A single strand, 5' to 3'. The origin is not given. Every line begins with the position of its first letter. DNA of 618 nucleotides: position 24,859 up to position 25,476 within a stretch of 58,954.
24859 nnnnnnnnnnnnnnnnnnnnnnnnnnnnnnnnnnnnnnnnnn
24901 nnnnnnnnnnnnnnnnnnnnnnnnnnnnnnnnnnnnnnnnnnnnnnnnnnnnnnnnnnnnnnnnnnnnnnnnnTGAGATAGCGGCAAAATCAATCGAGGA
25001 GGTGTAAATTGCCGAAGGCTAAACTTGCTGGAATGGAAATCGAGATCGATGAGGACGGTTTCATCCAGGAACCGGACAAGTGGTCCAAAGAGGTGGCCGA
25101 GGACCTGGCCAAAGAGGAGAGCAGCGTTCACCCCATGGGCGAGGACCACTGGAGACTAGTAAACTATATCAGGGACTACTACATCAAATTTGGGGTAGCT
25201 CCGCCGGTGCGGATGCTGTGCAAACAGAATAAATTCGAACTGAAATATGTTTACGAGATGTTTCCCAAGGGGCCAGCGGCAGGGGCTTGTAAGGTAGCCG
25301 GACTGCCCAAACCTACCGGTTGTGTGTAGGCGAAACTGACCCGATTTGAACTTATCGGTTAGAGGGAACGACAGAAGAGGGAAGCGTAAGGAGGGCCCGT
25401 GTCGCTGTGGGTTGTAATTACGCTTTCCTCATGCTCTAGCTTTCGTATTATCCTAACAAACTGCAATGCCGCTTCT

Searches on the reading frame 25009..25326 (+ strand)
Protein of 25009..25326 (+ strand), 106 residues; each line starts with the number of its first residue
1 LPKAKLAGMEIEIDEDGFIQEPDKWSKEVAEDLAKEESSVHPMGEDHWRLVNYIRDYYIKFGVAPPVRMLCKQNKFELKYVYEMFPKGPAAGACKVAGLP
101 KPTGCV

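Call 4: search_protein_families(library=pfam, proteins=[window:25009-25326:+], max_evalue=1)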
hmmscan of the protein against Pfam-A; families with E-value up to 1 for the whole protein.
window:25009-25326:+ (106 aa): 1 family
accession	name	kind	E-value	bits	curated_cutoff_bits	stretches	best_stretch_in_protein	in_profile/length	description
PF04358.19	DsrC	-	1.9e-33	115.5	24.9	1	6-106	2-107/107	DsrC like protein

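Call 5: search_protein_families(library=ncbifam, proteins=[window:25009-25326:+], max_evalue=1)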
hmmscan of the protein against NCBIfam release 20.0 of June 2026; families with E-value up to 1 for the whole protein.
window:25009-25326:+ (106 aa): 2 families
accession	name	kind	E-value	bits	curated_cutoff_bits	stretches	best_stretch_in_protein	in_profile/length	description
TIGR03342.1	dsrC_tusE_dsvC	subfamily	8.8e-34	116.1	53.5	1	6-106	3-108/108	TusE/DsrC/DsvC family sulfur relay protein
NF008562.0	PRK11508.1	equivalog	7e-25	87.3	191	1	7-106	5-109/109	sulfurtransferase TusE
